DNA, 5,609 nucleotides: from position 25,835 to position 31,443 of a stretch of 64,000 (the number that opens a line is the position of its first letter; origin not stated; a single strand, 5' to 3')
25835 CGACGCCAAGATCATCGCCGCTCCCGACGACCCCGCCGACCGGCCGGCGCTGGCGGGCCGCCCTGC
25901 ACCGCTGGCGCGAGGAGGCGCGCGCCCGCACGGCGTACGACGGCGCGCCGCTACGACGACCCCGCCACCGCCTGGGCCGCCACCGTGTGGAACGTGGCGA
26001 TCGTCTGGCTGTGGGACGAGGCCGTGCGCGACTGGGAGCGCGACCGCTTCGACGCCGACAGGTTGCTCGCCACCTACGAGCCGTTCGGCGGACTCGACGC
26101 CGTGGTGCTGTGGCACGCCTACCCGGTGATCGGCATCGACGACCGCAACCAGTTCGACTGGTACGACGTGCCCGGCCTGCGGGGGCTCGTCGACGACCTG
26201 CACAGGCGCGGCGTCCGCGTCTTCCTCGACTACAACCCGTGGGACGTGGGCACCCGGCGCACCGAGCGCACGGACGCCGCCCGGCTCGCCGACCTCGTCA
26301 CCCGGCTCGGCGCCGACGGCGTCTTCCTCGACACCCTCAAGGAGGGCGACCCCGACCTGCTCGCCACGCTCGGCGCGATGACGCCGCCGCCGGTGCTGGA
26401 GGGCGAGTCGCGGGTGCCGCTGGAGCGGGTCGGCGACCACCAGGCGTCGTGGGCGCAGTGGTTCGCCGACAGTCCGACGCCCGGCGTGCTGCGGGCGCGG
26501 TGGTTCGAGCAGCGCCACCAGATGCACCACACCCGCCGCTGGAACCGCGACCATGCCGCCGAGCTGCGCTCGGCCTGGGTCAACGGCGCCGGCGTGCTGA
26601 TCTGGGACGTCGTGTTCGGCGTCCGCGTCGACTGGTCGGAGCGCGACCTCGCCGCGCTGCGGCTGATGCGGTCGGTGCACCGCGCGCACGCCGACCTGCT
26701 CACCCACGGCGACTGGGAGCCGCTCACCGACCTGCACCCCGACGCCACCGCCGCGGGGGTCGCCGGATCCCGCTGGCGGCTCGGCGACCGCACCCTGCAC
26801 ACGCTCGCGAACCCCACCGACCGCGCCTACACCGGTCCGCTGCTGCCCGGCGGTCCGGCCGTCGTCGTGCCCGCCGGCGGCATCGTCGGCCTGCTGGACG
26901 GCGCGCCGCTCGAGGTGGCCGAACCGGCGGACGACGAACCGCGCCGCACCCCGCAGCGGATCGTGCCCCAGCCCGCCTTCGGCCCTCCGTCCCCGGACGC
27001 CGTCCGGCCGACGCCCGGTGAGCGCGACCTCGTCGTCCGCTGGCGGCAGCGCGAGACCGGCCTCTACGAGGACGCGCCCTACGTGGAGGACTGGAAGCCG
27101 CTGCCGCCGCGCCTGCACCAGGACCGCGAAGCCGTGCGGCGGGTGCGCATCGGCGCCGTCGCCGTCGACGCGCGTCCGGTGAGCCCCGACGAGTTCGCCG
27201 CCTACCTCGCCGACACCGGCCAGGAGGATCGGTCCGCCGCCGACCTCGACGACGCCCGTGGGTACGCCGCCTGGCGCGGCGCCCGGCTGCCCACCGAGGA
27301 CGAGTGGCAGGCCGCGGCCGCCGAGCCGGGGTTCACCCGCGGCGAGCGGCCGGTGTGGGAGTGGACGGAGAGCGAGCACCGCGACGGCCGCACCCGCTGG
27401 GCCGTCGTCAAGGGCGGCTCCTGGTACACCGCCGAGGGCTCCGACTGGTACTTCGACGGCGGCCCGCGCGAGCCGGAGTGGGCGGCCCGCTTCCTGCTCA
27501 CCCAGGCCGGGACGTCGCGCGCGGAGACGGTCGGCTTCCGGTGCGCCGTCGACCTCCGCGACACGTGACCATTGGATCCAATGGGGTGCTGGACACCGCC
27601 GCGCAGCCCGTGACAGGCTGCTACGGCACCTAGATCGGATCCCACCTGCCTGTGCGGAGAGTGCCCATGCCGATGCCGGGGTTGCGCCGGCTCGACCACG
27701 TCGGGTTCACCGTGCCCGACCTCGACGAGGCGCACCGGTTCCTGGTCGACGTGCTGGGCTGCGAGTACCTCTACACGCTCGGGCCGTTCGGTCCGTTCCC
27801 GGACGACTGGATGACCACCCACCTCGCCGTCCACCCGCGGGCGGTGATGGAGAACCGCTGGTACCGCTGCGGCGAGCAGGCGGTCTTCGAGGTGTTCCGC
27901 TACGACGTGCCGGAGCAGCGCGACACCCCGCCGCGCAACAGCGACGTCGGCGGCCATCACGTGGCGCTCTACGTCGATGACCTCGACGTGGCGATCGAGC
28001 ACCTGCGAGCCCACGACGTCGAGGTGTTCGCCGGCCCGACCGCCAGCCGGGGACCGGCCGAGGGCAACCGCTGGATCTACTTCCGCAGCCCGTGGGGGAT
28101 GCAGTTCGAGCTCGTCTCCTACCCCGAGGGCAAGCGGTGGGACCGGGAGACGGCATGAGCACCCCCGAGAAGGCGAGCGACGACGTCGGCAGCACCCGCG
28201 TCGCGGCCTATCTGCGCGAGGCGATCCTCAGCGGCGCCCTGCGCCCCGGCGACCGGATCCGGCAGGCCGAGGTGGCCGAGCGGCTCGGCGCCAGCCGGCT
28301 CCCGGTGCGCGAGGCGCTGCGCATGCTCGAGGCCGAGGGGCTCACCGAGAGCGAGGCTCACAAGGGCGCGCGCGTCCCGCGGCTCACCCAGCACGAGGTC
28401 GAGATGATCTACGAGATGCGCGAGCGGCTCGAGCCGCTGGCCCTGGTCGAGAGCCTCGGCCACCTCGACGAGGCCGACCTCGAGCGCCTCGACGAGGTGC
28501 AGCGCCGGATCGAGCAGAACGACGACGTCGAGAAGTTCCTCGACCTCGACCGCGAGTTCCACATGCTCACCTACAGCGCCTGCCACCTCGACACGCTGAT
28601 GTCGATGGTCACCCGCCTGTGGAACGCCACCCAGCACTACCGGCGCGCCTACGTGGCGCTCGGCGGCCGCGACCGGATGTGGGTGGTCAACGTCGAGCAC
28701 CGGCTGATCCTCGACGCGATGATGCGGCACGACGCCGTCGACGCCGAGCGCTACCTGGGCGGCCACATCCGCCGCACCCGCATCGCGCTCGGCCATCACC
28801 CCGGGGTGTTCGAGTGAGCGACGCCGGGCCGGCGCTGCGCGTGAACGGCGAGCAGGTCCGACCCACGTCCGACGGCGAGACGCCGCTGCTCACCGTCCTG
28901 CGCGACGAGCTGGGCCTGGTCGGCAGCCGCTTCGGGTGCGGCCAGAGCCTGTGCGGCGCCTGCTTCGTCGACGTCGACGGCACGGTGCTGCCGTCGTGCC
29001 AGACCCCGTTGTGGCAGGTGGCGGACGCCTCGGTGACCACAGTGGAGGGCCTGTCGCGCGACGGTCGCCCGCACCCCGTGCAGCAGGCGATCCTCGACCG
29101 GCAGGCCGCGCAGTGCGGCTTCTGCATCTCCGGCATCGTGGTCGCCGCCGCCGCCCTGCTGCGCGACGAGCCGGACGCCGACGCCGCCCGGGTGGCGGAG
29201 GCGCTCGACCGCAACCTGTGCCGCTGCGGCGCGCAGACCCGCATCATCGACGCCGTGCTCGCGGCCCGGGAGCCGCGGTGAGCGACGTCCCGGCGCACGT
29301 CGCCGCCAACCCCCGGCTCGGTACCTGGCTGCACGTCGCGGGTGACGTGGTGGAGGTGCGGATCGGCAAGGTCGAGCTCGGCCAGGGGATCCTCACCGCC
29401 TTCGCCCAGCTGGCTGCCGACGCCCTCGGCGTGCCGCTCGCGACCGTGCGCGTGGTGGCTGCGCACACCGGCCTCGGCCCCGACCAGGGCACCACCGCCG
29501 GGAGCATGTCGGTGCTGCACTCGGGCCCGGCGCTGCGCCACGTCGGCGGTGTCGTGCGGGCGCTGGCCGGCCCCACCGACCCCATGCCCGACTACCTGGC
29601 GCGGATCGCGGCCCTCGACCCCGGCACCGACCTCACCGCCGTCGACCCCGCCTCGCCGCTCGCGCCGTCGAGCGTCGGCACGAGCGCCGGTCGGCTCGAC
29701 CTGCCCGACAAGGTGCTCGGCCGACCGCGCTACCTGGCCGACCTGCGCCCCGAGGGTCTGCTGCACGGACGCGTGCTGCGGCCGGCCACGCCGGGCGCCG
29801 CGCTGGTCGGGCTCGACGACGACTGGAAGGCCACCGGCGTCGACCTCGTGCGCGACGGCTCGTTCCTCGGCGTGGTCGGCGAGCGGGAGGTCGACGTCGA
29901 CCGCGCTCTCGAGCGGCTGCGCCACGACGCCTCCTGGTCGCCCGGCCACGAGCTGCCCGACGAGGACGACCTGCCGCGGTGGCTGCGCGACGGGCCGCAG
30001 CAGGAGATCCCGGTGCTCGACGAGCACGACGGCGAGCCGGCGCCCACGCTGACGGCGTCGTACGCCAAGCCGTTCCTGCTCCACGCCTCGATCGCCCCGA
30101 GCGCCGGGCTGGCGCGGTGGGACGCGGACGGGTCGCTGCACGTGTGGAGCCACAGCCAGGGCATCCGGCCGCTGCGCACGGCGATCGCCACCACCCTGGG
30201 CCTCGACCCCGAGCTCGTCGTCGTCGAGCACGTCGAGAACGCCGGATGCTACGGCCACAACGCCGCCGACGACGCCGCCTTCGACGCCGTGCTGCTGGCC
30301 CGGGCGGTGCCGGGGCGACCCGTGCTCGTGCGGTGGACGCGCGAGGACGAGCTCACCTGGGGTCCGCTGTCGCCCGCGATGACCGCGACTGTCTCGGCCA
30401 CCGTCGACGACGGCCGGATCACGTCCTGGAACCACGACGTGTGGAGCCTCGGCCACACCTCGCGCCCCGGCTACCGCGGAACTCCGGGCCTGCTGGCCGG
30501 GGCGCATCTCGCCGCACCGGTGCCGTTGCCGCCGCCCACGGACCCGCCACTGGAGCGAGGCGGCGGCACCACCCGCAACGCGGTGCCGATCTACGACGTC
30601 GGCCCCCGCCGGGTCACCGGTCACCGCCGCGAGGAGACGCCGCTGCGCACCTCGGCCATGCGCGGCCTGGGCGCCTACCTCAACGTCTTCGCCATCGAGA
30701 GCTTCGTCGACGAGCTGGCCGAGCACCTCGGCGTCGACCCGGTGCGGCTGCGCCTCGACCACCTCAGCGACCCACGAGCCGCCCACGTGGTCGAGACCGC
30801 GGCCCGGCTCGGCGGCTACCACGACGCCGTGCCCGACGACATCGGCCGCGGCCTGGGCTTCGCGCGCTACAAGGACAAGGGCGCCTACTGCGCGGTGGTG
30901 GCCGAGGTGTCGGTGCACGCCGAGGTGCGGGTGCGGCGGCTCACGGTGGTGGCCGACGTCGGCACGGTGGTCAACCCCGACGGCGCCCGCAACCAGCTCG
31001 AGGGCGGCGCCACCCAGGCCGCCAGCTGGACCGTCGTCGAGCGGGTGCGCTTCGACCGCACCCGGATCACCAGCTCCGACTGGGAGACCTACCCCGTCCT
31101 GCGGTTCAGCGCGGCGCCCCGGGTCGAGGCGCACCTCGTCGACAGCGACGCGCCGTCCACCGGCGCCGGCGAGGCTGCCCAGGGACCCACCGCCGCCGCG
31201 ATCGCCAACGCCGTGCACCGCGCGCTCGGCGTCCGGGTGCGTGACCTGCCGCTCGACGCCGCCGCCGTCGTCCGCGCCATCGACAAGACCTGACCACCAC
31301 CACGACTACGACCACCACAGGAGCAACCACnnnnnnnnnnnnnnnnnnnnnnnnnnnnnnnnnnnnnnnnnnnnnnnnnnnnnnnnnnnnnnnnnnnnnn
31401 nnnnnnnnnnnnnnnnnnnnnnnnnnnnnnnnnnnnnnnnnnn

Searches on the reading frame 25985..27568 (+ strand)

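Call 12: search_protein_families(library=pfam, proteins=[window:25985-27568:+], max_evalue=0.0001)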
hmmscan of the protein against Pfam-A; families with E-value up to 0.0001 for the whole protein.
window:25985-27568:+ (527 aa): 1 family
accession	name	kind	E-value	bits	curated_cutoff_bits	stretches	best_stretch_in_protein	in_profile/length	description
PF03781.23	FGE-sulfatase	-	9.7e-09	35.7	23.3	1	421-446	98-123/255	Sulfatase-modifying factor enzyme 1-like domain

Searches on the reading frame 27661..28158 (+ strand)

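Call 12: search_protein_families(library=pfam, proteins=[window:27661-28158:+], max_evalue=0.0001)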
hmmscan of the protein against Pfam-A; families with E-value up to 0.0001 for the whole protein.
window:27661-28158:+ (165 aa): 2 families
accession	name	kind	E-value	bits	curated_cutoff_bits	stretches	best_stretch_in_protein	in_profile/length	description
PF13669.12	Glyoxalase_4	-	1.5e-13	51.4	27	1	12-128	1-99/109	Glyoxalase/Bleomycin resistance protein/Dioxygenase superfamily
PF00903.31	Glyoxalase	-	2e-08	35.1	20.6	1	10-151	1-121/121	Glyoxalase/Bleomycin resistance protein/Dioxygenase superfamily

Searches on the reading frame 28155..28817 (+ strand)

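Call 12: search_protein_families(library=pfam, proteins=[window:28155-28817:+], max_evalue=0.0001)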
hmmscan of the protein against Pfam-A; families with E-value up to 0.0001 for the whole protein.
window:28155-28817:+ (220 aa): 3 families
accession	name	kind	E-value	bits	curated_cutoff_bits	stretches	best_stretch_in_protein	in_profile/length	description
PF07729.17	FCD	-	7.9e-23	81.7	24.3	1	85-206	2-124/125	FCD domain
PF00392.27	GntR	-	7e-17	61.3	27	1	14-74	3-64/64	Bacterial regulatory proteins, gntR family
PF13412.12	HTH_24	-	8.2e-05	22.5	21.9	0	34-63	17-46/48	Winged helix-turn-helix DNA-binding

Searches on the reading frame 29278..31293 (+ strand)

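Call 10: search_protein_families(library=pfam, proteins=[window:29278-31293:+], max_evalue=0.0001)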
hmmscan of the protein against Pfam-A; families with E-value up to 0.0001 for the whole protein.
window:29278-31293:+ (671 aa): 2 families
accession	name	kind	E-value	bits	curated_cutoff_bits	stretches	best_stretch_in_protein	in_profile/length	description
PF20256.3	MoCoBD_2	-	9.5e-29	101.2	27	2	536-614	201-283/283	Molybdopterin cofactor-binding domain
PF02738.23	MoCoBD_1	-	1.5e-24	86.9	27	2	260-390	31-163/244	Molybdopterin cofactor-binding domain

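Call 11: search_protein_families(library=ncbifam, proteins=[window:29278-31293:+], max_evalue=0.00001)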
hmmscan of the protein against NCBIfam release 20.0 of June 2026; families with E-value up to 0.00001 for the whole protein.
window:29278-31293:+ (671 aa): 12 families
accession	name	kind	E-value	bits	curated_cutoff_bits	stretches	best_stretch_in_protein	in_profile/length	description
NF043082.1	XdhA_XDHase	equivalog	1.6e-40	139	780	2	536-668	610-752/758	xanthine dehydrogenase subunit XdhA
TIGR03194.1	4hydrxCoA_A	equivalog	5.6e-39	134.2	994.55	1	536-667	606-745/746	4-hydroxybenzoyl-CoA reductase subunit alpha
NF007426.0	PRK09970.1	equivalog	5.4e-38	130.6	916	3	536-668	613-755/761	xanthine dehydrogenase molybdenum-binding subunit XdhA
TIGR03311.1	Se_dep_XDH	equivalog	1.4e-33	116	830.45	2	258-388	328-457/848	selenium-dependent xanthine dehydrogenase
TIGR03196.1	pucD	equivalog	1.7e-33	116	783.65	1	520-663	606-753/763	xanthine dehydrogenase subunit D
NF041671.1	peri_hyde_PaoC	equivalog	1.1e-32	113.2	1180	2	529-665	581-728/735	aldehyde oxidoreductase molybdenum-binding subunit PaoC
NF040766.1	CODH_aero_grp5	exception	4.8e-25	87.9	950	2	535-662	646-779/785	aerobic carbon-monoxide dehydrogenase large subunit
TIGR02965.1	xanthine_xdhB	equivalog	5.8e-24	84.3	849.5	2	15-78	449-513/758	xanthine dehydrogenase molybdopterin binding subunit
NF045668.1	pterin_aldehy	equivalog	6.9e-24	84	1100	2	269-393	364-487/905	molybdopterin-dependent aldehyde oxidoreductase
NF041018.1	glyceraldDH_alpha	equivalog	3.4e-23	82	790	1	540-661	610-737/741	glyceraldehyde dehydrogenase subunit alpha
TIGR03313.1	Se_sel_red_Mo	hypoth_equivalog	8.2e-15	53.5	1101.9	1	536-670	807-951/951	molybdopterin-dependent oxidoreductase Mo/Fe-S-binding subunit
TIGR02416.1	CO_dehy_Mo_lg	equivalog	6e-14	51.1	991.15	0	535-664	629-767/770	aerobic carbon-monoxide dehydrogenase large subunit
